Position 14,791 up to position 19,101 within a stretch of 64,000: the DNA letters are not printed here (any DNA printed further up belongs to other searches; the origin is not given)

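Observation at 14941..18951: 1336-aa polytopic membrane protein with no recognisable catalytic domain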

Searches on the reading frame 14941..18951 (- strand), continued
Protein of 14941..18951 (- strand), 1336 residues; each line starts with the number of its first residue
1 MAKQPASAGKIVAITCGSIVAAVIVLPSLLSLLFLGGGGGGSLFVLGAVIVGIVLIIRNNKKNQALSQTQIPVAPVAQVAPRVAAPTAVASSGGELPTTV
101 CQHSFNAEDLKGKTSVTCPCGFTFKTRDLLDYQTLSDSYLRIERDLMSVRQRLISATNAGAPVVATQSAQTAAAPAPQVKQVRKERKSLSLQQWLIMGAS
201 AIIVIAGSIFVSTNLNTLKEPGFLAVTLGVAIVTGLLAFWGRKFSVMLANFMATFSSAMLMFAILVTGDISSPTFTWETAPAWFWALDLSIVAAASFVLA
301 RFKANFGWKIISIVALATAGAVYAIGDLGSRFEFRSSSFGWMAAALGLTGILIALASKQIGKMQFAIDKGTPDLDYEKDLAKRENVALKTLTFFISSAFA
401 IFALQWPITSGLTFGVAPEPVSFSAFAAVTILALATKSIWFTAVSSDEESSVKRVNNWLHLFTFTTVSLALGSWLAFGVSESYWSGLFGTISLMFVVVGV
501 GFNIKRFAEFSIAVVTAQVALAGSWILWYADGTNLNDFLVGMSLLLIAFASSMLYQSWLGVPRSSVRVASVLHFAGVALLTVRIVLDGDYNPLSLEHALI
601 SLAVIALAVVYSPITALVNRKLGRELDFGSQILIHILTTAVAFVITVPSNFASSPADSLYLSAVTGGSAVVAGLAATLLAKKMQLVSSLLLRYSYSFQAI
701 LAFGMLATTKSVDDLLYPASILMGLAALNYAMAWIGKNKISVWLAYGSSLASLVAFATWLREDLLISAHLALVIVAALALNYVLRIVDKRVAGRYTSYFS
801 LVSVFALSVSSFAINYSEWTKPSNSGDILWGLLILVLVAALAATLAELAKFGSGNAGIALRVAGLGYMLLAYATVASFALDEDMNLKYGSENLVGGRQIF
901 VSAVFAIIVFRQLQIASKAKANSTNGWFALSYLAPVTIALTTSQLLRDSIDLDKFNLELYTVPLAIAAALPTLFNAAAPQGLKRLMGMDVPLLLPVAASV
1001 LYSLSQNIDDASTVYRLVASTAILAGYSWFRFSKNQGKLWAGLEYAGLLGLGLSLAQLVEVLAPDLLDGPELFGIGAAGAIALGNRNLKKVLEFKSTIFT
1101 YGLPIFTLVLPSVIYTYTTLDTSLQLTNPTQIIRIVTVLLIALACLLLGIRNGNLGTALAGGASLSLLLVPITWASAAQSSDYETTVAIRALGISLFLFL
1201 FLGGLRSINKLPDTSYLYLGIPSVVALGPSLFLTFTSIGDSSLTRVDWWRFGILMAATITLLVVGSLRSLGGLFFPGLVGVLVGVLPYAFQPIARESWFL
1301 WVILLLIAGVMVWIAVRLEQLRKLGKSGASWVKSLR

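Call 51: predict_structure(alignment_id=A2)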
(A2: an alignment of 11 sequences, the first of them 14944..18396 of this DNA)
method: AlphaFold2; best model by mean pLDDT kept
length: 1151 residues; sequences in the alignment: 11
mean_pLDDT: 74.8   pTM: 0.49
mean pLDDT of the five models: 74.8, 71.3, 69.6, 69.5, 62.8
residues with pLDDT >= 90: 78; 70-90: 690; 50-70: 302; < 50: 81
segments of 3 or more residues with pLDDT < 50: 1-4, 1028-1030, 1053-1061, 1063-1106, 1142-1151
pLDDT, mean of each block of 10 residues (from residue 1): 52 63 62 70 79 76 79 81 72 74 89 86 89 89 74 86 90 85 65 81 87 87 78 88 90 78 69 86 90 81 90 79 75 89 78 88 89 69 82 87 70 86 85 75 80 88 69 82 88 79 87 90 83 90 89 86 90 86 87 87 79 76 86 74 83 85 65 78 83 60 55 80 77 52 66 70 60 70 71 67 74 79 77 87 83 80 87 79 72 84 67 75 78 64 71 75 65 69 64 63 68 65 52 55 57 45 46 44 40 42 47 62 68 64 46 39
secondary structure, 60 per line:
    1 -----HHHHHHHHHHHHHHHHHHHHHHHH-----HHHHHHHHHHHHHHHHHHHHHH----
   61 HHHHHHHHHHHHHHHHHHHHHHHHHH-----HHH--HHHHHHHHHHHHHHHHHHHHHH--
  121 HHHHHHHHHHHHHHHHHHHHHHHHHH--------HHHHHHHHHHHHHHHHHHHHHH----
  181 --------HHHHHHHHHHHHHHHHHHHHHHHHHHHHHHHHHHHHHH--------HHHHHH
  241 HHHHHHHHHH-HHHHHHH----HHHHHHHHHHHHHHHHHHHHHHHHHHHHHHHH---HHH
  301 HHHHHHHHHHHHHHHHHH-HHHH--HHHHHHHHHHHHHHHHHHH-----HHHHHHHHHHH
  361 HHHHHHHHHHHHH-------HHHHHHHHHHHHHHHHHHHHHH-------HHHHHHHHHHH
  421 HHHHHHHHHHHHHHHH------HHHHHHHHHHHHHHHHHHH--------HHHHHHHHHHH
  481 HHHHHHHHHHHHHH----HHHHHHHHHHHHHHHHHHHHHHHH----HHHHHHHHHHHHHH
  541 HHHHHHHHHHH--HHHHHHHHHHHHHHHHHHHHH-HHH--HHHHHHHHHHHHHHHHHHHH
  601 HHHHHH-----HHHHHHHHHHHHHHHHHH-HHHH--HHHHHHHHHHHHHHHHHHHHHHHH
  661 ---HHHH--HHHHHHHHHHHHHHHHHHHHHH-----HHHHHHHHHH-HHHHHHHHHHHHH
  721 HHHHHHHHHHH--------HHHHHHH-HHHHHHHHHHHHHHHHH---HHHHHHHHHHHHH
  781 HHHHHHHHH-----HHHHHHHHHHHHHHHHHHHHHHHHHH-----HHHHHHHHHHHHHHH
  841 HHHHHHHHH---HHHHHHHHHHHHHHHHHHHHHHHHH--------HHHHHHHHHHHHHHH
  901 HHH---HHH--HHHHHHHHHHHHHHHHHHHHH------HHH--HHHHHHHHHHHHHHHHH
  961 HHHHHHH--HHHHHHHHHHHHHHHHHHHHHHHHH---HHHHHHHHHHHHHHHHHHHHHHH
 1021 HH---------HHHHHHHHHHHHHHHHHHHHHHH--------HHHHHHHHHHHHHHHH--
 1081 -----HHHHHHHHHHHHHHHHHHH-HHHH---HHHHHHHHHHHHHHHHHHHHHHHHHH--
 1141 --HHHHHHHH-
elements in order (helices of 4 or more, strands of 3 or more residues): H6-29 H35-56 H61-86 H97-118 H121-146 H155-176 H189-226 H235-250 H252-258 H263-294 H298-318 H320-323 H326-344 H350-373 H381-402 H410-436 H443-461 H470-494 H499-522 H527-551 H554-574 H581-606 H612-629 H631-634 H637-660 H664-667 H670-691 H697-706 H708-731 H740-746 H748-764 H768-789 H795-820 H826-849 H853-877 H886-903 H912-932 H944-967 H970-994 H998-1022 H1032-1054 H1063-1078 H1086-1104 H1106-1109 H1113-1138 H1143-1150
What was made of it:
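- On PHA synthase (PhaC), as claimed for SCO7613: The model is all-helical (call 51).
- Checked: AlphaFold2 on aa 186-1336 gives 38 helices and nothing else (call 51).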

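Call 54: list_cluster_members(proteins=[P0125, P0128, P0130, P0122, P0102, P0096, P0089, P0104, P0068, P0063])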
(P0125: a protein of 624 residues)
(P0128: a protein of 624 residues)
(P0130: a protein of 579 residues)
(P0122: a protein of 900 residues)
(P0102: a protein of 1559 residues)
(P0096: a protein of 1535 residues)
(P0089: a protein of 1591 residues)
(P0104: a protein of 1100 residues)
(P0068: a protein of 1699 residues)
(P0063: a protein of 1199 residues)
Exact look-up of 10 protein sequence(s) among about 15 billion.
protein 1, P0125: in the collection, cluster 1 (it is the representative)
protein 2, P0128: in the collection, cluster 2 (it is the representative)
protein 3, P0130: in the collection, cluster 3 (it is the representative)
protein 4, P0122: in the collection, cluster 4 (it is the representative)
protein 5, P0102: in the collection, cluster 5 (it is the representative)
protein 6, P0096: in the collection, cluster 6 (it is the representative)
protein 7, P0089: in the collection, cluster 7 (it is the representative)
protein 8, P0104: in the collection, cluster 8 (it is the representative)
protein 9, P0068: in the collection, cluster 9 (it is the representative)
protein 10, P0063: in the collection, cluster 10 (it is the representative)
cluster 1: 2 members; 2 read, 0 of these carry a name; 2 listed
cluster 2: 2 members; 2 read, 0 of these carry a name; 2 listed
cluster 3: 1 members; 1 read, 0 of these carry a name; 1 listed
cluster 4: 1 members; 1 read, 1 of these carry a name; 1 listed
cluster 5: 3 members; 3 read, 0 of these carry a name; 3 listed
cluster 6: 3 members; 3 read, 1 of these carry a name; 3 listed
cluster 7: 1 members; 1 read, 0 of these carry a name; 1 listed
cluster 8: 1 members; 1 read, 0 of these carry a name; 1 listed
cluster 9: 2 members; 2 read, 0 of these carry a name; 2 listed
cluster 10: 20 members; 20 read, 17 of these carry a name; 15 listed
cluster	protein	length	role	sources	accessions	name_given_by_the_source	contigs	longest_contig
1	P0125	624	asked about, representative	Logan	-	-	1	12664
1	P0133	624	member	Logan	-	-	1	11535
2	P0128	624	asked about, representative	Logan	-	-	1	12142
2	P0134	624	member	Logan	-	-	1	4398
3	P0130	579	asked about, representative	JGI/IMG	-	-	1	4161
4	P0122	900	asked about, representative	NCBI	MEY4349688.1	MAG: hypothetical protein RL719_985, partial [Actinomycetota bacterium]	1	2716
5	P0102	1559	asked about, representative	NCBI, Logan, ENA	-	-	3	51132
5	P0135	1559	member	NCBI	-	-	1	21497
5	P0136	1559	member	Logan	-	-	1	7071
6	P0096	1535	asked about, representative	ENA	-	-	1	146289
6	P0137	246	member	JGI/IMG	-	hypothetical protein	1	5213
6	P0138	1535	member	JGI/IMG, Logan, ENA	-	-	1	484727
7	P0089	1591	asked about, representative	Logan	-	-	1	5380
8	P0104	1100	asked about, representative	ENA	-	-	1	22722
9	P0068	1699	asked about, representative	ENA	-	-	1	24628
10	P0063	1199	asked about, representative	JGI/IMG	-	hypothetical protein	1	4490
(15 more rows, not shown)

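Call 55: fold_search(model_id=the predicted structure, library=pdb)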
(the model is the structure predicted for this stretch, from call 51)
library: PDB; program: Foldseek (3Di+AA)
matches with E <= 10: 238; with E <= 0.001: 0
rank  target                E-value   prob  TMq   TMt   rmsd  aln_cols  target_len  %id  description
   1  8hmd_C                1.1e-03  0.96  0.11  0.11  32.1      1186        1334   11  base module state 2 of Tetrahymena IFT-A (released 2023-06-14)
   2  7qds_B                4.8e-03  0.89  0.12  0.13  33.1      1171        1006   11  Apo human SKI complex in the open state (released 2022-02-02)
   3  8bbg_D                6.6e-03  0.69  0.10  0.10  36.9      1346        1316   11  Structure of the IFT-A complex; anterograde IFT-A train model (released 2022-12-21)
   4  8j8q_C                2.2e-02  0.66  0.10  0.12  39.4      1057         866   11  Structure of the four-component Paf1 complex from Saccharomyces eubayanus (released 2023-05-24)
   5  8j8p_C                2.5e-02  0.60  0.10  0.11  41.6      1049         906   10  Structure of the four-component Paf1 complex from Saccharomyces eubayanus (released 2023-05-24)
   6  9hvq_Q                3.5e-02  0.51  0.11  0.12  40.9      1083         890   11  Structure of the transcribing Pol II-DSIF-PAF-SPT6-RECQL5 complex (released 2025-07-16)
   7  4buj_F                3.6e-02  0.66  0.12  0.11  37.3      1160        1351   10  Crystal structure of the S. cerevisiae Ski2-3-8 complex (released 2013-08-28)
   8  7dkh_I                5.4e-02  0.57  0.10  0.12  35.2      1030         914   11  Crystal structure of the Ctr9/Paf1/Cdc73/Rtf1 quaternary complex (released 2021-11-24)
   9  8qca_B                5.6e-02  0.44  0.10  0.13  25.7       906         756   10  CryoEM structure of a S. Cerevisiae Ski2387 complex in the closed state bound to RNA (released 2023-11-15)
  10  8ucq_A                6.0e-02  0.41  0.12  0.12  49.8      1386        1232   10  CryoEM structure of Sec7 autoinhibited conformation (released 2024-03-13)
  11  8qcb_B                1.2e-01  0.60  0.09  0.14  27.7       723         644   10  CryoEM structure of a S. Cerevisiae Ski2387 complex in the open state (released 2023-11-08)
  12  9nwd_A                1.2e-01  0.54  0.15  0.14  32.6      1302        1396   12  Human E3 ligase UBR4-KCMF1-calmodulin complex (N-terminal) (released 2025-06-11)
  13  4buj_B                1.5e-01  0.15  0.09  0.08  41.1      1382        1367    9  Crystal structure of the S. cerevisiae Ski2-3-8 complex (released 2013-08-28)
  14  9d9z_A                1.6e-01  0.44  0.15  0.07  38.2      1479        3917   11  Structure of human UBR4-KCMF1-CaM E3 ligase complex (Silencing Factor of the Integrated stress response, SiFI) (released 2025-06-11)
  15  7dkh_A                1.6e-01  0.33  0.10  0.12  32.5      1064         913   10  Crystal structure of the Ctr9/Paf1/Cdc73/Rtf1 quaternary complex (released 2021-11-24)
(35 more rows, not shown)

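Call 57: find_encoding_contigs(protein=P0096, flank=8000, max_places=2)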
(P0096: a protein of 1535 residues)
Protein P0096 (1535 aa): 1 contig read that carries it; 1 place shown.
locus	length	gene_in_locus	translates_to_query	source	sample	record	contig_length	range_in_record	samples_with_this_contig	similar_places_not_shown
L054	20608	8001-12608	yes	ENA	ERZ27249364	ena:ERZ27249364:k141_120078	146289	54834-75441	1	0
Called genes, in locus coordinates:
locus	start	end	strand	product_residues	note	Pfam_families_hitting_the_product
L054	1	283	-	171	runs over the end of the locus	PF01467:CTP_transf_like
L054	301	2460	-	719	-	PF17191:RecG_wedge, PF01336:tRNA_anti-codon, PF00270:DEAD, PF04851:ResIII, PF00271:Helicase_C, PF19833:RecG_dom3_C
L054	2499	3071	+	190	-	PF03602:Cons_hypoth95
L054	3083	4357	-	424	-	PF00285:Citrate_synt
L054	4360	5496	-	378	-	PF00155:Aminotran_1_2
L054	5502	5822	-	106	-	PF12838:Fer4_7 (faint), PF13237:Fer4_10 (faint), PF13484:Fer4_16 (faint), PF00037:Fer4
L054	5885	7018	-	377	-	PF02585:PIG-L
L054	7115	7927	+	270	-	PF03239:FTR1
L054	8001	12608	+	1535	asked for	-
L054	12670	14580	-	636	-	PF00009:GTP_EFTU, PF22042:EF-G_D2, PF03144:GTP_EFTU_D2, PF00679:EFG_C, PF21018:BipA_C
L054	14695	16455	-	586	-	PF00496:SBP_bac_5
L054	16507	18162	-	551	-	PF00005:ABC_tran, PF02463:SMC_N (weak), PF13401:AAA_22 (faint), PF08352:oligo_HPY, PF00005:ABC_tran, PF13304:AAA_21 (weak), PF08352:oligo_HPY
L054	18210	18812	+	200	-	-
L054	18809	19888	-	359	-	PF12911:OppC_N (weak), PF00528:BPD_transp_1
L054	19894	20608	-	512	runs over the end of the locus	PF00528:BPD_transp_1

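Call 58: find_encoding_contigs(protein=P0125, flank=6000, max_places=2)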
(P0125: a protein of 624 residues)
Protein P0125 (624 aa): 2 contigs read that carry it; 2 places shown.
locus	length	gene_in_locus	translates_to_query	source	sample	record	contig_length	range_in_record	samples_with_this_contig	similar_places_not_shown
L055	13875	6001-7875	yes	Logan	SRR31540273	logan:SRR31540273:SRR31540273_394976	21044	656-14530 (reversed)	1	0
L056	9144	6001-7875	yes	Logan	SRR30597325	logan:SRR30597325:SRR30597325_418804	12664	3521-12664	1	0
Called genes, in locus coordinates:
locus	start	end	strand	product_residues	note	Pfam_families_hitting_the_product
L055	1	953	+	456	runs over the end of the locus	PF02878:PGM_PMM_I, PF02879:PGM_PMM_II, PF02880:PGM_PMM_III, PF00408:PGM_PMM_IV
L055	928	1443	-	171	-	PF20060:DUF6459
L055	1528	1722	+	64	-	-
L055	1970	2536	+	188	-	-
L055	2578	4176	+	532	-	PF00171:Aldedh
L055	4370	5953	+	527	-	PF00389:2-Hacid_dh, PF02826:2-Hacid_dh_C, PF19304:PGDH_inter, PF01842:ACT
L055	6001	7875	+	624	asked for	PF09925:DUF2157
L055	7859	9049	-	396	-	PF00155:Aminotran_1_2, PF00464:SHMT (faint)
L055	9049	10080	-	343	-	PF08240:ADH_N, PF16912:Glu_dehyd_C, PF00107:ADH_zinc_N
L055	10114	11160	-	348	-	PF00067:p450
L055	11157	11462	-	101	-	-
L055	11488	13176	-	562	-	PF00682:HMGL-like, PF22615:IPMS_D2, PF08502:LeuA_dimer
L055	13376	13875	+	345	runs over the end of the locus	PF00180:Iso_dh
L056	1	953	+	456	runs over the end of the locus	PF02878:PGM_PMM_I, PF02879:PGM_PMM_II, PF02880:PGM_PMM_III, PF00408:PGM_PMM_IV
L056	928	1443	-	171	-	PF20060:DUF6459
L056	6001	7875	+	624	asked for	PF09925:DUF2157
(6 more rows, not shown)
